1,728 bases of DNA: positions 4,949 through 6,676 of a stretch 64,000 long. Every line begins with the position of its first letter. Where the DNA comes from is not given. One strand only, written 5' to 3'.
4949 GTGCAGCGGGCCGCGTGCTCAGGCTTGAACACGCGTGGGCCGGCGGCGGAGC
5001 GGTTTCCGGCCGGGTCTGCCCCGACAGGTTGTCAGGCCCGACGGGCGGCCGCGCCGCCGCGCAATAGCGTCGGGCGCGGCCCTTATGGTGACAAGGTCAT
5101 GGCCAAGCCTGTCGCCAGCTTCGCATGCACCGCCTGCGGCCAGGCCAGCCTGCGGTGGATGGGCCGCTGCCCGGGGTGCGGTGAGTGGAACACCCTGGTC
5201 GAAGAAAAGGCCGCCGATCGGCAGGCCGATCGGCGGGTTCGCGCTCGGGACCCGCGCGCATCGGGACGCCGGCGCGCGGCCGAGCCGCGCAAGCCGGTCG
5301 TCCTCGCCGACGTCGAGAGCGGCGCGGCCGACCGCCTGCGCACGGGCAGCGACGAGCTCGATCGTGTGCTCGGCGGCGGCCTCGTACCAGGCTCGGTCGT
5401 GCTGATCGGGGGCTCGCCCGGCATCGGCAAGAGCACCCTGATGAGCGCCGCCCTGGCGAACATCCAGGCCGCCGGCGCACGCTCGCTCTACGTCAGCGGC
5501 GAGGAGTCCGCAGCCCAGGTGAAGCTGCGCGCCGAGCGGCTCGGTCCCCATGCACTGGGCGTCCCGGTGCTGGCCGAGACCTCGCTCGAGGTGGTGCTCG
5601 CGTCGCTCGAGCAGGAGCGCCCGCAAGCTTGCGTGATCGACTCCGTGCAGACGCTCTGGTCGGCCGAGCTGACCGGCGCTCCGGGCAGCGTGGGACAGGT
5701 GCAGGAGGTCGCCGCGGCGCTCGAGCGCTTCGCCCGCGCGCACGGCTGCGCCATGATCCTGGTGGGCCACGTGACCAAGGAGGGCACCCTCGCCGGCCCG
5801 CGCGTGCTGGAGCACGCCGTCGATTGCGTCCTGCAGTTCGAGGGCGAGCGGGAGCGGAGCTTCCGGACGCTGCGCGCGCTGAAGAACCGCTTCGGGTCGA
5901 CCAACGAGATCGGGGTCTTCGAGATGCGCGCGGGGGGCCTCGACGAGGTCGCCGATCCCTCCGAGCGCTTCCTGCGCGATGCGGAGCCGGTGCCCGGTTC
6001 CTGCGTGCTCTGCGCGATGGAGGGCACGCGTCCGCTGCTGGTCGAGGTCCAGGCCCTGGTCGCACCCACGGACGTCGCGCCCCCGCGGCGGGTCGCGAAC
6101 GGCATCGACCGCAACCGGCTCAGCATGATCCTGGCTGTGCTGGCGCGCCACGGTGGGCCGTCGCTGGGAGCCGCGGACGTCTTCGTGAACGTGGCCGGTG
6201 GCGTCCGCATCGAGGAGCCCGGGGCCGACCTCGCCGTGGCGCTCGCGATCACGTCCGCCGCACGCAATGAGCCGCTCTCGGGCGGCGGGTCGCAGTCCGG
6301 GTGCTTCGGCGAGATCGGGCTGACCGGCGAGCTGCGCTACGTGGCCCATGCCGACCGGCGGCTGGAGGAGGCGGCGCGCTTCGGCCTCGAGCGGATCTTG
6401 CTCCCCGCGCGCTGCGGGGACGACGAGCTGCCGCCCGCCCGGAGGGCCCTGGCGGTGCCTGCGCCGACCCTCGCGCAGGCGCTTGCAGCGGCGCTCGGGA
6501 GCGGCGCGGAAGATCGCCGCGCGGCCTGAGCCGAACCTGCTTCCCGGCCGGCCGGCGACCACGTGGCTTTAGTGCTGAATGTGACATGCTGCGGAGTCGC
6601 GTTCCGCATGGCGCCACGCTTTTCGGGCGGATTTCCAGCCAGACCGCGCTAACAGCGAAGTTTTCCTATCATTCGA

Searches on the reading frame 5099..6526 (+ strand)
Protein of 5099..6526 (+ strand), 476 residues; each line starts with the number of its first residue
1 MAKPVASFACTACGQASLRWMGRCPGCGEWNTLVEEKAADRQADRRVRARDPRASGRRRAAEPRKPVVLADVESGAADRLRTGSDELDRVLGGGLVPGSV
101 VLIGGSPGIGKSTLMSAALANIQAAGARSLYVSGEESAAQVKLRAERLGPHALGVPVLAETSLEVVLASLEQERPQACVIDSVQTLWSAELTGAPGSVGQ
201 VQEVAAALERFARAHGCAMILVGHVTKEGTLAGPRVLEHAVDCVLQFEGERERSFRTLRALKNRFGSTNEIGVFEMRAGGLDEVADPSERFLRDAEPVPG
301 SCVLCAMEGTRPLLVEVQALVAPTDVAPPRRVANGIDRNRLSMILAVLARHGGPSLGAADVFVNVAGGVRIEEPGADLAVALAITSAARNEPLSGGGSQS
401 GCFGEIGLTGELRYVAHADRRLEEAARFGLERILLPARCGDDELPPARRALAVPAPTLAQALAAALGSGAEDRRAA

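Call 50: search_protein_families(library=pfam, proteins=[window:5099-6526:+], max_evalue=0.01)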
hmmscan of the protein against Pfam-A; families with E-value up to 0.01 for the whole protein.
window:5099-6526:+ (476 aa): 12 families
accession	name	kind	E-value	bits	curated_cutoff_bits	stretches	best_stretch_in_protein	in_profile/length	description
PF06745.19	ATPase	-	3e-16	60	26.6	2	81-149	2-71/231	KaiC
PF13481.12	AAA_25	-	2.1e-14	54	27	1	78-229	13-194/195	AAA domain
PF18073.7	Zn_ribbon_LapB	-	5.6e-11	42.4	25.7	1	8-35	1-28/28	Rubredoxin metal binding domain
PF13541.12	ChlI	-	6e-06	26.6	27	1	356-437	40-119/121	Subunit ChlI of Mg-chelatase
PF03796.21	DnaB_C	-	8.7e-06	25.7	27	1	80-224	2-137/255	DnaB-like helicase C terminal domain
PF13191.12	AAA_16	-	5.2e-05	24.2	32.6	1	87-212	16-124/167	AAA ATPase domain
PF00154.27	RecA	-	7.8e-05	22.7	27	1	71-193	24-150/262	recA bacterial DNA recombination protein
PF08423.17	Rad51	-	0.0018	18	22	0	79-116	7-44/244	Rad51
PF13401.12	AAA_22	-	0.0023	18.7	27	1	100-224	7-123/130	AAA domain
PF24883.2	NPHP3_N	-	0.0058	17.3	24.8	0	99-131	23-55/164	Nephrocystin 3, N-terminal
PF05362.19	Lon_C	-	0.0081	16.2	21.1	0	359-441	94-174/205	Lon protease (S16) C-terminal proteolytic domain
PF13604.12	AAA_30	-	0.0089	16.2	27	0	100-149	20-67/191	AAA domain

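Call 54: find_homologous_proteins(query=window:5099-6526:+, max_evalue=1e-50)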
Query window:5099-6526:+ (476 aa): 8000 proteins with E <= 1e-50 among 8000 candidates; the best 120 are listed.
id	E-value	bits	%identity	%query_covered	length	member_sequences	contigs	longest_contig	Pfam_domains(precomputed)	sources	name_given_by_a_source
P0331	0.0e+0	1021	100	100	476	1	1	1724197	PF18073.8,PF06745.20,PF03796.22,PF23442.2,PF13481.13,PF13541.13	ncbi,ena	-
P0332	9.4e-271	917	89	100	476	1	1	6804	PF18073.8,PF06745.20,PF23442.2,PF00154.28,PF13481.13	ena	-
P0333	2.0e-269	913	89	100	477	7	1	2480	PF18073.8,PF06745.20,PF03796.22,PF23442.2,PF00154.28,PF13481.13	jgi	jgi:DNA repair protein RadA/Sms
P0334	7.5e-268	907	89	100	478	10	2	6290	PF18073.8,PF06745.20,PF03796.22,PF23442.2,PF00154.28,PF13481.13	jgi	jgi:DNA repair protein RadA/Sms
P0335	4.6e-265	898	89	100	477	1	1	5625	PF18073.8,PF06745.20,PF03796.22,PF23442.2,PF00154.28,PF13481.13,PF13541.13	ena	-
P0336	5.9e-264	894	87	98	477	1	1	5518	PF18073.8,PF06745.20,PF03796.22,PF23442.2,PF08423.18,PF00154.28,PF13481.13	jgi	jgi:DNA repair protein RadA/Sms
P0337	2.3e-260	883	87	100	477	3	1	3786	PF18073.8,PF06745.20,PF03796.22,PF23442.2,PF00154.28,PF13481.13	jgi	jgi:DNA repair protein RadA/Sms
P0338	7.5e-259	878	87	100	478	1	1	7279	PF18073.8,PF06745.20,PF03796.22,PF23442.2,PF00154.28,PF13481.13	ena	-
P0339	1.1e-258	877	87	100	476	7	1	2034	PF18073.8,PF06745.20,PF03796.22,PF23442.2,PF00154.28,PF13481.13,PF13191.13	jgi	-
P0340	3.3e-258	876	87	100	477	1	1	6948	PF18073.8,PF06745.20,PF23442.2,PF13481.13,PF13541.13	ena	-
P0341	3.6e-255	865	86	100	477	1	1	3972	PF18073.8,PF06745.20,PF23442.2,PF08423.18,PF13481.13,PF13541.13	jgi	-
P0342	1.1e-254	864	85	100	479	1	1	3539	PF18073.8,PF06745.20,PF03796.22,PF23442.2,PF08423.18,PF13481.13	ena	-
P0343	9.1e-254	861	86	94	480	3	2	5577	PF18073.8,PF06745.20,PF03796.22,PF23442.2,PF13481.13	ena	-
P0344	2.0e-249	847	85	98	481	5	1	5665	PF18073.8,PF06745.20,PF03796.22,PF23442.2,PF13481.13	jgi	jgi:DNA repair protein RadA/Sms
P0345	7.4e-248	841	84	96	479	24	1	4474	PF18073.8,PF06745.20,PF03796.22,PF23442.2,PF08423.18,PF13481.13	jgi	jgi:DNA repair protein RadA/Sms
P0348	5.7e-245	832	82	100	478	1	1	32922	PF18073.8,PF06745.20,PF03796.22,PF23442.2,PF00154.28,PF13481.13,PF13541.13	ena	-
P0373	1.3e-211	722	73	95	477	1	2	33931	PF18073.8,PF06745.20,PF03796.22,PF23442.2,PF00154.28,PF13481.13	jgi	jgi:DNA repair protein RadA/Sms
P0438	1.3e-189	649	68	93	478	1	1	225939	PF18073.8,PF06745.20,PF03796.22,PF23442.2,PF13401.13,PF00154.28,PF13481.13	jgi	jgi:DNA repair protein RadA/Sms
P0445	2.3e-188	645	67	98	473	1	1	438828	PF18073.8,PF06745.20,PF03796.22,PF23442.2,PF00154.28,PF13481.13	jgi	jgi:DNA repair protein RadA/Sms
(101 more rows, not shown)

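Call 56: find_encoding_contigs(protein=P0331, flank=10000, max_places=2)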
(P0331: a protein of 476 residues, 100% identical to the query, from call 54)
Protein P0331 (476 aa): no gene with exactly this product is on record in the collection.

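Call 57: find_encoding_contigs(protein=P0348, flank=1500, max_places=1)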
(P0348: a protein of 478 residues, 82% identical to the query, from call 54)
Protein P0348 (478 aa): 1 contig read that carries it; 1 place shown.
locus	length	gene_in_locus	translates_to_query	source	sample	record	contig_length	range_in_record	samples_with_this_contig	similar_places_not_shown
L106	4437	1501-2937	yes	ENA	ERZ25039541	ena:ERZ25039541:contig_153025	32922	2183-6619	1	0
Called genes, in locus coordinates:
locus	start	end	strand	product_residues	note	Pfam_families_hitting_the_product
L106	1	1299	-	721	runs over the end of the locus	-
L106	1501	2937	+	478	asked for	PF18073:Zn_ribbon_LapB, PF00154:RecA_N (weak), PF13481:AAA_25, PF03796:DnaB_C (faint), PF06745:ATPase, PF23442:DUF7125, PF13541:ChlI (faint)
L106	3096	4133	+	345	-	PF02457:DAC, PF10635:DisA-linker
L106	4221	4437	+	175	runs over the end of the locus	PF02559:CarD_TRCF_RID, PF21095:CarD_C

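Call 58: find_encoding_contigs(protein=P0373, flank=1500, max_places=1)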
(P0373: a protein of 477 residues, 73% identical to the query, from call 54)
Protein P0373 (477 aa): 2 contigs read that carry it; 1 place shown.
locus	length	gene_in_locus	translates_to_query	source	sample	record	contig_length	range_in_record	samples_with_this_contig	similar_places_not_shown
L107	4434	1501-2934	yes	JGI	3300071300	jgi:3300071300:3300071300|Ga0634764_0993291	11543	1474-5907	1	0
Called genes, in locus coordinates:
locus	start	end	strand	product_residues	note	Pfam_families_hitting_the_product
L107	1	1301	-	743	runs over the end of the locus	-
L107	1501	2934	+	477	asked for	PF18073:Zn_ribbon_LapB, PF00154:RecA_N, PF13481:AAA_25, PF03796:DnaB_C (faint), PF06745:ATPase, PF23442:DUF7125 (weak), PF06745:ATPase (weak)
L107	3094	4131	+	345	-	PF02457:DAC, PF10635:DisA-linker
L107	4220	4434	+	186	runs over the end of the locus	PF02559:CarD_TRCF_RID, PF21095:CarD_C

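Call 59: find_encoding_contigs(protein=P0438, flank=1500, max_places=1)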
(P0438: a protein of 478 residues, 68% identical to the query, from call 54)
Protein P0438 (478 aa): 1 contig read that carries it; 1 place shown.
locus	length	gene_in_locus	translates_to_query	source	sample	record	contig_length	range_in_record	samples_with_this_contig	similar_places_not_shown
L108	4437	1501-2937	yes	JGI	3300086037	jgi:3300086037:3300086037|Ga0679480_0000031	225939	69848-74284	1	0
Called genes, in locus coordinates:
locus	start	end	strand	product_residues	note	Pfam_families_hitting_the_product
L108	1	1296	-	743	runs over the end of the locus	-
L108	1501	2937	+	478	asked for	PF18073:Zn_ribbon_LapB, PF00154:RecA_N (weak), PF13481:AAA_25, PF03796:DnaB_C (faint), PF06745:ATPase, PF23442:DUF7125 (weak), PF13401:AAA_22 (weak), PF06745:ATPase (weak)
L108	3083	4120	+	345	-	PF02457:DAC, PF10635:DisA-linker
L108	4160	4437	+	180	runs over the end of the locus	PF02559:CarD_TRCF_RID, PF21095:CarD_C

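Call 60: find_encoding_contigs(protein=P0445, flank=1500, max_places=1)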
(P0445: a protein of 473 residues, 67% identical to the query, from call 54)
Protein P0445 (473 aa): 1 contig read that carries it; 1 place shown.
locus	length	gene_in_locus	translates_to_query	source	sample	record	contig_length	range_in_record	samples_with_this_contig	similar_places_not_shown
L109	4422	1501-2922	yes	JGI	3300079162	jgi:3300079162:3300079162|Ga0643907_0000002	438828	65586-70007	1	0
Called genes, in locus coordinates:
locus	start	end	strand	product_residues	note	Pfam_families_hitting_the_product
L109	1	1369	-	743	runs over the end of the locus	-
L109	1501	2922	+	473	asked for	PF18073:Zn_ribbon_LapB, PF00154:RecA_N (weak), PF13481:AAA_25, PF03796:DnaB_C (faint), PF06745:ATPase, PF23442:DUF7125, PF06745:ATPase (weak)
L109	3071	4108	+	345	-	PF02457:DAC, PF10635:DisA-linker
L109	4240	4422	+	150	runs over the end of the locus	PF02559:CarD_TRCF_RID (weak), PF21095:CarD_C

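Call 66: find_encoding_contigs(protein=P0452, flank=1500, max_places=2)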
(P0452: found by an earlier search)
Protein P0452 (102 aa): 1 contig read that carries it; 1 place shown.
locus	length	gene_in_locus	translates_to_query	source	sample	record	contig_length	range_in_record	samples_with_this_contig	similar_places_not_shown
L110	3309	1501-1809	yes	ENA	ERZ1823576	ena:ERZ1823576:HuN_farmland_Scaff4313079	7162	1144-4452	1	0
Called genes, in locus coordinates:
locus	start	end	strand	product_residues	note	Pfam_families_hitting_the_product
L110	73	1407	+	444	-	PF01595:CNNM, PF00571:CBS (weak), PF03471:CorC_HlyC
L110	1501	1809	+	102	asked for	-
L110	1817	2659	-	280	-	PF02737:3HCDH_N, PF00725:3HCDH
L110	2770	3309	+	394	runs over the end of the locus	PF00108:Thiolase_N, PF02803:Thiolase_C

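Call 67: find_encoding_contigs(protein=P0453, flank=1500, max_places=2)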
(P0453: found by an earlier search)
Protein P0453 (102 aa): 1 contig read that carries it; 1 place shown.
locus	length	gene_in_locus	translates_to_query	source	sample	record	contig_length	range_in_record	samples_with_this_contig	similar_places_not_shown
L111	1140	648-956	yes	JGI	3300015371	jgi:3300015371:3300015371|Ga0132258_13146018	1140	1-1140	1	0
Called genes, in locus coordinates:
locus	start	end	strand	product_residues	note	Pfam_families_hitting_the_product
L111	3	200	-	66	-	?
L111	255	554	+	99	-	PF03471:CorC_HlyC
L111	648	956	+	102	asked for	-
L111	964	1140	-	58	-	PF00725:3HCDH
